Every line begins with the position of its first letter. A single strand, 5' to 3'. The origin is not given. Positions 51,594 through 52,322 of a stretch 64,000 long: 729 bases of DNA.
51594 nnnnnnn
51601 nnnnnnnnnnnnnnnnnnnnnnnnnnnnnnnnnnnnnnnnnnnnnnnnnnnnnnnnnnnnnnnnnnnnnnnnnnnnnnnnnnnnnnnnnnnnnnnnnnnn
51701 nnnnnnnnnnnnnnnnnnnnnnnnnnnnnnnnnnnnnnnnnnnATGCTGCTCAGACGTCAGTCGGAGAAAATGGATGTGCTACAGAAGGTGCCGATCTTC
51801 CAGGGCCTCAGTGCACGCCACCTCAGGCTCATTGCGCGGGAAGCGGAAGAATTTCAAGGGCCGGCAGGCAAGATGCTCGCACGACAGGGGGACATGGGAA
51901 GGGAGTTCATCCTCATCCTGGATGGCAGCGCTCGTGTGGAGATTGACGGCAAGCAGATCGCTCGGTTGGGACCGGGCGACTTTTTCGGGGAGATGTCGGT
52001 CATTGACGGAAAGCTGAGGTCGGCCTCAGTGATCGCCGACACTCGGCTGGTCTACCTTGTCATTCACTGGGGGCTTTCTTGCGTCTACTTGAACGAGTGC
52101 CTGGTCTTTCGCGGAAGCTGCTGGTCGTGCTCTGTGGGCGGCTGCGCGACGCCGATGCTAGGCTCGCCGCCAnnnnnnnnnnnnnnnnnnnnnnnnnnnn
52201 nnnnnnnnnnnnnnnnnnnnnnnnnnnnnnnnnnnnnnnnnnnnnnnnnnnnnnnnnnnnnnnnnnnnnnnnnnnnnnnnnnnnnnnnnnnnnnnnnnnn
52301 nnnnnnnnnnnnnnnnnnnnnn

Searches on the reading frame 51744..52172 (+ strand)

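Call 80: search_protein_families(library=pfam, proteins=[window:51744-52172:+], max_evalue=0.001)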
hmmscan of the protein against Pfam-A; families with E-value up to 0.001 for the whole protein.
window:51744-52172:+ (143 aa): 1 family
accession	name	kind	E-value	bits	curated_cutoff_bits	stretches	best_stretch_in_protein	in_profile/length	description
PF00027.35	cNMP_binding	-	1.9e-15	57.1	27.5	1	40-107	5-77/89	Cyclic nucleotide-binding domain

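Call 81: search_protein_families(library=padloc, proteins=[window:51744-52172:+], max_evalue=0.001)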
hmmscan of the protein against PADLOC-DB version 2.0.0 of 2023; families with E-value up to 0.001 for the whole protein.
window:51744-52172:+ (143 aa): 5 families
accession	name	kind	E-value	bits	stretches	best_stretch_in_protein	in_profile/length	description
PDLC00731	Effector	-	5.8e-12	43.2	1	29-107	35-114/306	TIR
PDLC02371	PycTIR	-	1.9e-11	41.9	1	29-107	32-111/288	-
PDLC00732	Effector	-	1.5e-08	32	1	10-106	13-109/301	TIR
PDLC00734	PycC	-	4.1e-07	27.4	1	38-107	37-111/374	Pycsar cyclase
PDLC00730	Effector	-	0.00021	18.6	1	34-103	58-126/299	TIR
